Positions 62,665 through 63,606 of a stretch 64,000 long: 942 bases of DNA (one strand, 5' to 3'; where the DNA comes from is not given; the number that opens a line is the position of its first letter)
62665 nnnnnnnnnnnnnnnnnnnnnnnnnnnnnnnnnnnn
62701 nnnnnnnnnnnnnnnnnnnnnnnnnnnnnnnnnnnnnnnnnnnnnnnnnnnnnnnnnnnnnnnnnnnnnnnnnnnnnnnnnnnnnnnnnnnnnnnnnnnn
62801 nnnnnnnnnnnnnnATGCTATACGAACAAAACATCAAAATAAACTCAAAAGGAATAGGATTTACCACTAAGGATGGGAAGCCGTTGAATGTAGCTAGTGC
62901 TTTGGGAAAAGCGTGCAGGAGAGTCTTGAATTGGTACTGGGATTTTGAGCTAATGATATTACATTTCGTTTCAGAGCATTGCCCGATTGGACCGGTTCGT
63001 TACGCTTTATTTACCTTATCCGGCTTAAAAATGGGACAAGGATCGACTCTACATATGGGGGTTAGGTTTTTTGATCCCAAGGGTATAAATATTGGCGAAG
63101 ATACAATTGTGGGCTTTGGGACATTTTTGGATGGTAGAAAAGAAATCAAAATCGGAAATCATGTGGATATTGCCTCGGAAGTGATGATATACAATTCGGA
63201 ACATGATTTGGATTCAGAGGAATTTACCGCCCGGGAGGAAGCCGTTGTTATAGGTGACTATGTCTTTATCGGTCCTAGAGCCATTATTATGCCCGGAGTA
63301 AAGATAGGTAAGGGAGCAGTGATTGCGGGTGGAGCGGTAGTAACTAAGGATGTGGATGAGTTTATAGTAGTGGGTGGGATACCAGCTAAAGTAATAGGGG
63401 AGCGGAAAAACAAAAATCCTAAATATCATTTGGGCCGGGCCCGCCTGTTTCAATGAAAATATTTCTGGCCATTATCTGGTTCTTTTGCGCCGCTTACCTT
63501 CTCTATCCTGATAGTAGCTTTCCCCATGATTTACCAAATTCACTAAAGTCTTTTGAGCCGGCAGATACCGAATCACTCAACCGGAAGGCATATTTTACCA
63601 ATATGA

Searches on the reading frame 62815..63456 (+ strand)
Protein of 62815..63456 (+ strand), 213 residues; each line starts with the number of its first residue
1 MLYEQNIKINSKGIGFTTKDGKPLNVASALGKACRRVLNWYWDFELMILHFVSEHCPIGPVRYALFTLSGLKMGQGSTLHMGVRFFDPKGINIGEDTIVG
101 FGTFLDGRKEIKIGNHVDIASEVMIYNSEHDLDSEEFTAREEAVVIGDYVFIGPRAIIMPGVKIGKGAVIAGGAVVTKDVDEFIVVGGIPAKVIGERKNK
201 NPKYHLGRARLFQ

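Call 96: search_protein_families(library=pfam, proteins=[window:62815-63456:+], max_evalue=0.01)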
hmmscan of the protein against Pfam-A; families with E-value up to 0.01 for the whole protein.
window:62815-63456:+ (213 aa): 3 families
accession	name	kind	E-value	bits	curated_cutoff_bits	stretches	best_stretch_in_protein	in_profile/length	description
PF00132.30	Hexapep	-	2.1e-14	53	27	1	144-178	2-36/36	Bacterial transferase hexapeptide (six repeats)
PF14602.12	Hexapep_2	-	3e-08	33.7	27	1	144-178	2-34/34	Hexapeptide repeat of succinyl-transferase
PF25084.1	LbH_EIF2B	-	0.0015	19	54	0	91-180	16-97/105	EIF2B subunit epsilon LbH domain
